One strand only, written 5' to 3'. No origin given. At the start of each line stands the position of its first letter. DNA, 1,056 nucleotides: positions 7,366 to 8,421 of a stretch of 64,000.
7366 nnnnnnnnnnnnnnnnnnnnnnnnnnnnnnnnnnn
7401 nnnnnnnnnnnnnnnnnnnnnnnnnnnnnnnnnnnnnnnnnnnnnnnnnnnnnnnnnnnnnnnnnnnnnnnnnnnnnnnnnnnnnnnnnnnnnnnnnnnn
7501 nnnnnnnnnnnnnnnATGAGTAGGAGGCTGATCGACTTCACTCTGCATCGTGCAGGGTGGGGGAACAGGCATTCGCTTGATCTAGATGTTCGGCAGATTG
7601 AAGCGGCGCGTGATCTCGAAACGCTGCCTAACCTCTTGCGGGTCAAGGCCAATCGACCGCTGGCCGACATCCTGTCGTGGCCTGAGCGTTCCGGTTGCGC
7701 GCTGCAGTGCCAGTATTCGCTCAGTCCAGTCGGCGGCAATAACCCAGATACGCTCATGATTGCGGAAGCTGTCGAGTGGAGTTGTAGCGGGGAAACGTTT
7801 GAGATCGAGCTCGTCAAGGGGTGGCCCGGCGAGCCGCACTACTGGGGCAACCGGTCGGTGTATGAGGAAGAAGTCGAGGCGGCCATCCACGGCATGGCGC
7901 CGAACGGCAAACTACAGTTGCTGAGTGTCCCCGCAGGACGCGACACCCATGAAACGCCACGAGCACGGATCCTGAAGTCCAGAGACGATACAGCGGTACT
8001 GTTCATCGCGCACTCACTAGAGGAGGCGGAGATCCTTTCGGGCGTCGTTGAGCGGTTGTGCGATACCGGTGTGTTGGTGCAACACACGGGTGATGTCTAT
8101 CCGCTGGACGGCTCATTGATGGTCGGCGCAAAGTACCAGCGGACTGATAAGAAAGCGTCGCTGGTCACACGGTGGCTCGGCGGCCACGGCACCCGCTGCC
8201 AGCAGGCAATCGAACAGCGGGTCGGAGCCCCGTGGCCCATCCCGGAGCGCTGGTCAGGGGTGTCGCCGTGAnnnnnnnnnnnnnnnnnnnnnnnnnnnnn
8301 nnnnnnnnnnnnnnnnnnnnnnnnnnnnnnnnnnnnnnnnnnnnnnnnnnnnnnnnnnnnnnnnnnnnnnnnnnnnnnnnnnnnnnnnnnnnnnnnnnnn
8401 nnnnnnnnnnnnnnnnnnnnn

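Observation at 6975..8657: Three-gene translationally coupled cassette: extended Phd/YefM antitoxin - unknown 251-aa protein - VapC PIN toxin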

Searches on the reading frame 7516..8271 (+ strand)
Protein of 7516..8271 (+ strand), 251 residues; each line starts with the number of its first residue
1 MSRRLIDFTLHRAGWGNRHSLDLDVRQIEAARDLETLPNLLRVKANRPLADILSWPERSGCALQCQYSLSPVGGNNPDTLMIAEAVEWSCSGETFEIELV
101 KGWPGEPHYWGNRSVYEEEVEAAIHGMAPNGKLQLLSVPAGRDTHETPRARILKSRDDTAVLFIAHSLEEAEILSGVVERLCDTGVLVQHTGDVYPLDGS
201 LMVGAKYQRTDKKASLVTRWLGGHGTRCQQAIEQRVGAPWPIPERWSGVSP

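Call 3: search_protein_families(library=pfam, proteins=[window:7516-8271:+], max_evalue=1)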
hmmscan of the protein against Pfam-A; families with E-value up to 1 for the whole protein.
window:7516-8271:+ (251 aa): 0 families

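Call 4: search_protein_families(library=ncbifam, proteins=[window:7516-8271:+], max_evalue=1)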
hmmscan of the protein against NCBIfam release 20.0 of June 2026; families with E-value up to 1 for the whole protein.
window:7516-8271:+ (251 aa): 0 families

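Call 5: find_homologous_proteins(query=window:7516-8271:+, max_evalue=0.01)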
Query window:7516-8271:+ (251 aa): 110 proteins with E <= 0.01 among 626 candidates.
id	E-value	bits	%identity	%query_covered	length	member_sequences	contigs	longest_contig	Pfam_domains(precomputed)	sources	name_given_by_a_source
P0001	1.3e-168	577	100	100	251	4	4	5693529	-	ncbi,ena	-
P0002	1.2e-128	446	80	100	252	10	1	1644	-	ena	-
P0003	5.8e-126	437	78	100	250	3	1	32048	-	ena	-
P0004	6.4e-125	434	79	100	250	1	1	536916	-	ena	-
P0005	1.0e-124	433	78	100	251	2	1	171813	-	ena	-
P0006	6.3e-124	431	76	100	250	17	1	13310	-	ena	-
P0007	6.8e-124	431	79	100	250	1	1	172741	-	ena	-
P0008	1.2e-123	430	79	100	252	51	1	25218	-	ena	-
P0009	1.5e-123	430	77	100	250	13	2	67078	-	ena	-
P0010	1.6e-123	429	77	100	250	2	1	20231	-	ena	-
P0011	5.1e-123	428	79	100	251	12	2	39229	-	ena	-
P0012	9.0e-123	427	77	100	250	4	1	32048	-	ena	-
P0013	4.1e-122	425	75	100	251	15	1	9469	-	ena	-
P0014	6.7e-122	424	76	100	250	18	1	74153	-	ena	-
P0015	1.6e-121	423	82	94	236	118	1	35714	-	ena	-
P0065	6.5e-101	355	65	100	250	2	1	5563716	-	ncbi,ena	-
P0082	9.9e-81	289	57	100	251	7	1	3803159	-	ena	-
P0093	2.1e-74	269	54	99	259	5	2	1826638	-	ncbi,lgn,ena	-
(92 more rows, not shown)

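Call 7: find_encoding_contigs(protein=P0093, flank=4000, max_places=3)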
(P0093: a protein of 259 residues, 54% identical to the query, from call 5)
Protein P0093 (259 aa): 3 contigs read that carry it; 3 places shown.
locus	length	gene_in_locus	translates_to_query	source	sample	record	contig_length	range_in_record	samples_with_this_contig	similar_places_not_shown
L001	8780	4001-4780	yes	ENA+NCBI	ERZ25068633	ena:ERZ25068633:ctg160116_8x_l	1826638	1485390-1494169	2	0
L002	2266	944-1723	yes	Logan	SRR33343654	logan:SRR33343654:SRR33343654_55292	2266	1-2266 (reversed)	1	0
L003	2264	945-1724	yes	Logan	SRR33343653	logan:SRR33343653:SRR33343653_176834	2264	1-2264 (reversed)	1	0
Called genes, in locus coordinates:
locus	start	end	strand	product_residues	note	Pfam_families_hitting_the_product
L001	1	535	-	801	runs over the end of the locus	PF13442:Cytochrome_CBB3 (weak), PF07626:PSD3, PF07637:PSD5, PF07631:PSD4, PF07627:PSCyt3, PF07624:PSD2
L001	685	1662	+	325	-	PF04199:Cyclase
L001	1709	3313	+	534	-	PF07519:Tannase, PF00326:Peptidase_S9 (faint)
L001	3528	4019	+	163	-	PF02604:PhdYeFM_antitox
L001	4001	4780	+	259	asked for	-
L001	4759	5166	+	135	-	PF01850:PIN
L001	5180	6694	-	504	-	PF12796:Ank_2 (weak), PF13637:Ank_4 (weak), PF12796:Ank_2, PF13857:Ank_5 (weak), PF13637:Ank_4 (weak), PF12796:Ank_2, PF13637:Ank_4, PF12796:Ank_2, +5 more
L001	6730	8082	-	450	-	PF07586:HXXSHH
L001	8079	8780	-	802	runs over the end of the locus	PF07626:PSD3, PF07637:PSD5, PF07631:PSD4, PF07627:PSCyt3, PF07624:PSD2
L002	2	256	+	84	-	?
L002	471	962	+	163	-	PF02604:PhdYeFM_antitox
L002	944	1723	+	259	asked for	-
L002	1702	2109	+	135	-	PF01850:PIN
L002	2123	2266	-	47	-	?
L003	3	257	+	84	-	?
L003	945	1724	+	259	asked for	-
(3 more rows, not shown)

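Call 8: find_encoding_contigs(protein=P0065, flank=4000, max_places=3)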
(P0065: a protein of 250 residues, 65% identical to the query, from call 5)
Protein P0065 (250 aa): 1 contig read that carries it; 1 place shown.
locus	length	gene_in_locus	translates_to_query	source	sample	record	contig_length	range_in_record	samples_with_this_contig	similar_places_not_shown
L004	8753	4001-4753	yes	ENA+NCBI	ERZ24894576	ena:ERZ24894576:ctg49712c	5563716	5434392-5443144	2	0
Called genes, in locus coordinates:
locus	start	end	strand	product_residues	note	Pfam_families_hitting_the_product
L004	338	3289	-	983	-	-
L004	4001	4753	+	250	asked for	-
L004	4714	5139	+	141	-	PF01850:PIN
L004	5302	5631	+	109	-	PF20467:MmeI_C (faint)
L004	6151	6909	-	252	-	PF01695:IstB_IS21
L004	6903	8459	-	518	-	PF00665:rve (weak), PF22483:Mu-transpos_C_2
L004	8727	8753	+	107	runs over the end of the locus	-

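Call 9: find_encoding_contigs(protein=P0082, flank=4000, max_places=3)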
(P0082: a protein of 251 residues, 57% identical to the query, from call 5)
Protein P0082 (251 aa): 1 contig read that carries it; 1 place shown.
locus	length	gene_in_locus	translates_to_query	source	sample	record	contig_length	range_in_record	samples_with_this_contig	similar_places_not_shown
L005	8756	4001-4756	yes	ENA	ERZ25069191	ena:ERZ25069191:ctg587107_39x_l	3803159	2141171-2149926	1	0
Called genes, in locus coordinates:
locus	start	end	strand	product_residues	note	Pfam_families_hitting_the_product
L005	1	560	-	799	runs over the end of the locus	PF13442:Cytochrome_CBB3 (weak), PF07626:PSD3, PF07637:PSD5, PF07631:PSD4, PF07627:PSCyt3, PF07624:PSD2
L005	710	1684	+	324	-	PF04199:Cyclase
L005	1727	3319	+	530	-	PF07519:Tannase, PF00326:Peptidase_S9 (faint)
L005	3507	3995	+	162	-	PF02604:PhdYeFM_antitox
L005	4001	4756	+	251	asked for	-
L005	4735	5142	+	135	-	PF01850:PIN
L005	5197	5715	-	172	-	PF06271:RDD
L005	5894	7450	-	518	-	PF00083:Sugar_tr, PF06609:TRI12, PF07690:MFS_1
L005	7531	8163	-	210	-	PF11138:DUF2911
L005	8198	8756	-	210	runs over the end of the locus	-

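Call 13: search_solved_structures(query=A1, max_evalue=10)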
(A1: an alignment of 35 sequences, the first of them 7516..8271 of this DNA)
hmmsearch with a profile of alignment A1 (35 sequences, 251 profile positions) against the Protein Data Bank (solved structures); distinct sequences matched with E-value up to 10: 1.
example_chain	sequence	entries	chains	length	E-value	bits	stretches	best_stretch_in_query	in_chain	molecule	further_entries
6wrv_D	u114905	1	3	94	0.29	13.6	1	141-186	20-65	Computationally designed protein 3DS18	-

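Call 15: search_protein_families(library=padloc, proteins=[window:7516-8271:+], max_evalue=1)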
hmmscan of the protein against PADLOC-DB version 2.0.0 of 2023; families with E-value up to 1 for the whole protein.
window:7516-8271:+ (251 aa): 0 families

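Call 19: find_related_loci(query=A1, collection=genome_contigs, flank=3000)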
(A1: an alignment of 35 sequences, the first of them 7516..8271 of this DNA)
Query A1 (251 aa) in genome_contigs; peptide patterns used: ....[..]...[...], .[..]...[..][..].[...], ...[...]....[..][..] (x = any residue, [..] = any of these).
163 stretches matched a pattern; 27 encode a relative of the query (tblastn E <= 1e-3); 27 distinct loci.
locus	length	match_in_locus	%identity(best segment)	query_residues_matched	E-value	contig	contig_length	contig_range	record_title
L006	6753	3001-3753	100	1-251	6e-170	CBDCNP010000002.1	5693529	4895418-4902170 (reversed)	MAG: Candidatus Marinacidobacterales bacterium isolate 830f3ca3-a0f5-4ab1-83b9-294b1c63e4d0 genome assembly, contig: con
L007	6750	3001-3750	80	1-251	6e-131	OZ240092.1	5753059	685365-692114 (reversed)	MAG: Acidobacteriota bacterium isolate 7f856045-8eab-49e0-9ef1-db285f6fe925 genome assembly, chromosome: 1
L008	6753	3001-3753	79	1-250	3e-129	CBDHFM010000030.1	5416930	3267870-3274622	MAG: Vicinamibacterales bacterium isolate 1df3f988-940b-40e8-83c1-45d71c881355 genome assembly, contig: chromosome_14, w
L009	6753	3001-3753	75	1-251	5e-127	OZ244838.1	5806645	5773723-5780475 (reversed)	MAG: Vicinamibacterales bacterium isolate 9acdbeb3-a231-4dbc-ad07-da4441d3703d genome assembly, chromosome: 1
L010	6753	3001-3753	79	1-251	3e-126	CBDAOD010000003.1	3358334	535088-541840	MAG: Vicinamibacterales bacterium isolate 1282e159-6dd2-4713-bfde-212400ec611b genome assembly, contig: contig_3, whole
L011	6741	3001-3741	77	1-251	8e-125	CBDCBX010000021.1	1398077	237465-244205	MAG: Acidobacteriota bacterium isolate 3beccde0-225e-480f-8752-c289bce3f7eb genome assembly, contig: contig_21, whole ge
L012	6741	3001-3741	77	1-251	1e-126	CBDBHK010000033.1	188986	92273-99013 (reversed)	MAG: Acidobacteriota bacterium isolate 99fda0a5-85d9-418a-8fd5-750ac8318952 genome assembly, contig: contig_33, whole ge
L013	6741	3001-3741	77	1-251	1e-123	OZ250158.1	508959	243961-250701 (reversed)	MAG: Acidobacteriota bacterium isolate 63da1ed5-0035-4823-a345-c6a6c0b04f97 genome assembly, chromosome: 1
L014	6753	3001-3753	73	1-251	1e-123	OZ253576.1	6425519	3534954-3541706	MAG: Vicinamibacterales bacterium isolate 6a0cd737-ee79-44fe-98ec-e457d3034484 genome assembly, chromosome: 1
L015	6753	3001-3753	73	1-251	2e-116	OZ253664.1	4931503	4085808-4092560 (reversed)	MAG: Vicinamibacterales bacterium isolate a9dab573-4f8c-481d-bf6a-234275a50d18 genome assembly, chromosome: 1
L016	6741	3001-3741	70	1-247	6e-115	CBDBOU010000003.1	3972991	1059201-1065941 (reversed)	MAG: Vicinamibacterales bacterium isolate 2866737b-c32a-4dfb-a915-985df9d893ca genome assembly, contig: contig_3, whole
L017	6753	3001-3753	68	1-251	5e-113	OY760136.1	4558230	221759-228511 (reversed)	MAG: Vicinamibacterales bacterium isolate f9e760c9-8bbe-4e76-9a0a-40d6f1fb97b8 genome assembly, chromosome: 1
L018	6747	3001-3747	69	1-249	1e-112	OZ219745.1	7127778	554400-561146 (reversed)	MAG: Vicinamibacterales bacterium isolate d5a9b4ee-eb88-4731-bb2c-80bf662b4d04 genome assembly, chromosome: 2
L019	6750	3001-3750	71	1-250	6e-111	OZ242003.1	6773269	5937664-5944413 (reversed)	MAG: Vicinamibacterales bacterium isolate a81303e6-5222-43c3-8420-e6164aabff0e genome assembly, chromosome: 1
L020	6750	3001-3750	71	1-250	9e-111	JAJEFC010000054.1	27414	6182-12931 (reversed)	MAG: Vicinamibacteria bacterium isolate p16x34bins.66 k141_650439, whole genome shotgun sequence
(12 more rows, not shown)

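Call 26: predict_structure(alignment_id=A1)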
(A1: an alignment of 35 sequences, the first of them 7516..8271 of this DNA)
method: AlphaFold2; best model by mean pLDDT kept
length: 251 residues; sequences in the alignment: 35
mean_pLDDT: 71.7   pTM: 0.68
mean pLDDT of the five models: 71.7, 71.4, 68.2, 68.2, 66.0
residues with pLDDT >= 90: 32; 70-90: 133; 50-70: 37; < 50: 49
segments of 3 or more residues with pLDDT < 50: 103-112, 216-251
pLDDT, mean of each block of 10 residues (from residue 1): 84 65 91 85 91 77 81 81 76 83 44 65 83 81 57 82 82 86 88 58 85 55 35 37 40 34
secondary structure, 60 per line:
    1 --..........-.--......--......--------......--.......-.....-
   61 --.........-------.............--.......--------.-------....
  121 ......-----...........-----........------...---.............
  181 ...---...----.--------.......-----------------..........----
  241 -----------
elements in order: E3-12 E20-22 E28-30 E39-44 H47-53 H55-59 E63-71 E79-91 E94-100 H117-126 E132-142 E148-155 E162-164 H168-183 E187-189 E203-209 H227-236

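Call 35: fold_search(model_id=the predicted structure, library=pdb)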
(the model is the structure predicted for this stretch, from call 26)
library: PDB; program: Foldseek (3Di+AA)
matches with E <= 10: 397; with E <= 0.001: 0
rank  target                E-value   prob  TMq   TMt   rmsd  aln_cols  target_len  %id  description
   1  4qxz_B                2.6e-02  0.96  0.25  0.39   9.1       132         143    7  Crystal structure of a hypothetical protein from Staphylococcus aureus (released 2015-06-10)
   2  4qxz_A                4.5e-02  0.90  0.26  0.39   8.2       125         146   13  Crystal structure of a hypothetical protein from Staphylococcus aureus (released 2015-06-10)
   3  8osk_M                4.5e-02  0.14  0.15  0.13  16.6       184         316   12  Cryo-EM structure of CLOCK-BMAL1 bound to a nucleosomal E-box at position SHL+5.8 (composite map) (released 2023-05-24)
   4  2z6b_D                6.3e-02  0.98  0.27  0.19   4.6       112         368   14  Crystal Structure Analysis of (gp27-gp5)3 conjugated with Fe(III) protoporphyrin (released 2008-04-15)
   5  8osl_M                9.8e-02  0.13  0.15  0.13  16.6       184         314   12  Cryo-EM structure of CLOCK-BMAL1 bound to the native Por enhancer nucleosome (map 2, additional 3D classification and  (released 2023-05-24)
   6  5y4r_C                1.2e-01  0.66  0.18  0.35   7.9       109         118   10  Structure of a methyltransferase complex (released 2017-11-29)
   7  8rk3_O                1.2e-01  0.33  0.27  0.25  14.2       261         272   10  Bacteriophage JBD30 baseplate - composite structure (released 2024-08-14)
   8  6jo8_M                1.2e-01  0.11  0.17  0.16  18.1       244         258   13  The complex structure of CHIKV envelope glycoprotein bound to human MXRA8 (released 2019-05-15)
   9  8js5_G                1.2e-01  0.09  0.16  0.16  23.9       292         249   11  Dimeric PAS domains of oxygen sensor FixL with ferric unliganded heme (released 2024-06-26)
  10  8u0i                  1.2e-01  0.63  0.20  0.43   5.2        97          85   13  Crystal structure of PA0012 complexed with cyclic-di-GMP from Pseudomonas aeruginosa (released 2024-09-04)
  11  8dan_C                1.4e-01  0.23  0.20  0.19  19.1       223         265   10  CryoEM structure of Western equine encephalitis virus VLP in complex with the avian MXRA8 receptor (released 2023-12-20)
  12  8rgz_A                1.4e-01  0.04  0.14  0.07  26.1       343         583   10  Trimeric HSV-1F gB ectodomain in postfusion conformation with three bound HDIT101 Fab molecules. (released 2024-06-19)
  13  6u9e_A                1.6e-01  0.51  0.22  0.11   5.9       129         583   14  Structure of PdpA-VgrG Complex, Lidless (released 2019-10-23)
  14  7fcf_B                1.7e-01  0.38  0.22  0.33  11.0       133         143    8  Crystal structure of T6SS Hcp protein (released 2022-07-20)
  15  4f3l_A                1.7e-01  0.10  0.15  0.13  15.5       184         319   12  Crystal Structure of the Heterodimeric CLOCK:BMAL1 Transcriptional Activator Complex (released 2012-06-06)
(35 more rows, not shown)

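Call 36: search_protein_representatives(alignment_id=A1)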
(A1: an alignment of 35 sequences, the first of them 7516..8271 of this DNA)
Query: 35 sequences, 251 profile positions. Proteins with E-value up to 0.001 (for the whole library): 14; up to 1e-10: 9; up to 1e-30: 6. The best 14 are listed.
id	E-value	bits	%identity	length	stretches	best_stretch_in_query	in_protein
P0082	4.8e-120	415.8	-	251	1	1-249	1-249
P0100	1.2e-74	267.2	-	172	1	81-250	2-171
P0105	1.8e-52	194.4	-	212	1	87-216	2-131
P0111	3.8e-46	173.8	-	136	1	81-184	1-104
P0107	5.6e-46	173.2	-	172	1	45-176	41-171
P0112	4.2e-38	147.4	-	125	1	1-107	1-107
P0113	4.9e-28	114.4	-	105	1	1-81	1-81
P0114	1.9e-18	83.0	-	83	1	1-65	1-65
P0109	6.2e-17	78.1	-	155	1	76-133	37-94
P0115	1.7e-08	50.4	-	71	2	96-117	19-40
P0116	9.8e-08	47.9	-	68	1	1-51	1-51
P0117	1.0e-06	44.6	-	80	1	1-63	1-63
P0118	5.1e-05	39.0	-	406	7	126-197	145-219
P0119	5.7e-04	35.6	-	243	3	101-144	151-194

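Call 49: search_protein_families(library=phrogs, proteins=[window:7516-8271:+], max_evalue=10)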
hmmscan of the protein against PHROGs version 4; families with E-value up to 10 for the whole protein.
window:7516-8271:+ (251 aa): 0 families

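Call 57: find_encoding_contigs(protein=window:7516-8271:+, flank=6000, max_places=6)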
Protein window:7516-8271:+ (251 aa): no gene with exactly this product is on record in the collection.

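Call 58: find_encoding_contigs(protein=P0001, flank=6000, max_places=6)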
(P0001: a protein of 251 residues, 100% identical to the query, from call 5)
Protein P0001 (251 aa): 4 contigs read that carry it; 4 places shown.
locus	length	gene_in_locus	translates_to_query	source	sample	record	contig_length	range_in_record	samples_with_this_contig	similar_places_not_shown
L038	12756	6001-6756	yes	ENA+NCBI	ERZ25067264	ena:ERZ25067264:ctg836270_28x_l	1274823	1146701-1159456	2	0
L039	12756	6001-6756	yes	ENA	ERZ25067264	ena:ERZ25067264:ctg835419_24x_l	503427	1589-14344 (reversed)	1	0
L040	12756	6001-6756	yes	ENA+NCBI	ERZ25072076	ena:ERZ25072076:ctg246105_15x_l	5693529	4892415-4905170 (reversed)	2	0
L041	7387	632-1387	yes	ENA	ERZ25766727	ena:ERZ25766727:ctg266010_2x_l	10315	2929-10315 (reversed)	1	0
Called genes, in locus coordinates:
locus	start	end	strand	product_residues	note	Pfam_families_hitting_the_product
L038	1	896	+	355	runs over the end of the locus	PF13565:HTH_32, PF13683:rve_3 (weak)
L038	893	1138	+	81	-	-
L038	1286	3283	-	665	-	PF26550:Tricorn_2nd (faint), PF07676:PD40 (faint), PF00930:DPPIV_N (faint), PF26549:Tricorn_N, PF02129:Peptidase_S15 (faint), PF05448:AXE1 (faint), PF20434:BD-FAE (faint), PF00326:Peptidase_S9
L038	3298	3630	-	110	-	-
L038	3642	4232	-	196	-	PF00753:Lactamase_B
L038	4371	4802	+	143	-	PF01011:PQQ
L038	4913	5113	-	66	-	-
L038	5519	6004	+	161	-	PF02604:PhdYeFM_antitox (weak)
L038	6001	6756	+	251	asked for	-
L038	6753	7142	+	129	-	PF01850:PIN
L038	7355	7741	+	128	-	PF13737:DDE_Tnp_1_5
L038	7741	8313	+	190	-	PF01609:DDE_Tnp_1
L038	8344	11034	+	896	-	PF20464:MmeI_N, PF20465:MmeI_hel, PF20473:MmeI_Mtase, PF20466:MmeI_TRD, PF20467:MmeI_C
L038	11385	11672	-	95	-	-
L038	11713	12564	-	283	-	PF13276:HTH_21, PF00665:rve, PF13683:rve_3, PF13333:rve_2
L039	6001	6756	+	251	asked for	-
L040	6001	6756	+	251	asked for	-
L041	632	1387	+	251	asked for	-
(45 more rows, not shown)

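Call 66: fold_search(model_id=the predicted structure, library=viral)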
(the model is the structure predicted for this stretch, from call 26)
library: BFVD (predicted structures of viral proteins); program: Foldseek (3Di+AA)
matches with E <= 10: 599; with E <= 0.001: 0
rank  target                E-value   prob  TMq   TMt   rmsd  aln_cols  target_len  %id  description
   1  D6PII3                4.5e-03  0.98  0.22  0.20   7.7       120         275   12  (no name in the UniProt tables at hand)
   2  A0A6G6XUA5            5.7e-03  0.96  0.26  0.10  20.9       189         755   10  (no name in the UniProt tables at hand)
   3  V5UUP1                7.9e-03  0.99  0.24  0.37   5.5       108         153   13  Uncharacterized protein [Synechococcus phage S-MbCM100]
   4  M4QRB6                2.1e-02  0.57  0.29  0.17  15.2       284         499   10  (no name in the UniProt tables at hand)
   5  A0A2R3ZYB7            2.7e-02  0.69  0.25  0.18  17.1       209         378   14  (no name in the UniProt tables at hand)
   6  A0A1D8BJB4            3.3e-02  0.38  0.12  0.19  15.1        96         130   16  SIFV.gp50-like protein [Sulfolobus islandicus filamentous virus 2]
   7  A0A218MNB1            3.7e-02  0.82  0.24  0.30   7.3       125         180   11  Uncharacterized protein [uncultured virus]
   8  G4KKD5                3.7e-02  0.80  0.26  0.09  13.6       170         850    8  (no name in the UniProt tables at hand)
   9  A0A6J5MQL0            5.2e-02  0.75  0.23  0.33   6.7       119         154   11  Uncharacterized protein [uncultured Caudovirales phage]
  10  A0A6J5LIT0            6.9e-02  0.97  0.27  0.16   5.3       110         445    8  Uncharacterized protein [uncultured Caudovirales phage]
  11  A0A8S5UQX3            6.9e-02  0.18  0.22  0.19  21.5       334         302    9  Tail protein [Siphoviridae sp. ct89S11]
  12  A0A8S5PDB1            7.3e-02  0.60  0.21  0.13   7.9       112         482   14  Uncharacterized protein [Siphoviridae sp. ctc6d98]
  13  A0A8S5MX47            7.7e-02  0.33  0.24  0.14  16.1       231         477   10  Uncharacterized protein [Myoviridae sp. ct3wi9]
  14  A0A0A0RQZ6            7.7e-02  0.30  0.26  0.17  18.4       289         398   10  (no name in the UniProt tables at hand)
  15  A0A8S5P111            8.1e-02  0.97  0.28  0.16   6.1       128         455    9  Uncharacterized protein [Myoviridae sp. ctLnO19]
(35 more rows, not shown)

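Call 68: find_related_loci(query=A1, collection=viral_contigs, flank=5000)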
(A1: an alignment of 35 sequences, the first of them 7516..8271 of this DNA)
Query A1 (251 aa) in viral_contigs; peptide patterns used: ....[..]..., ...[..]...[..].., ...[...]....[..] (x = any residue, [..] = any of these).
30 stretches matched a pattern, but none encodes a relative of the query by tblastn (E <= 1e-3).
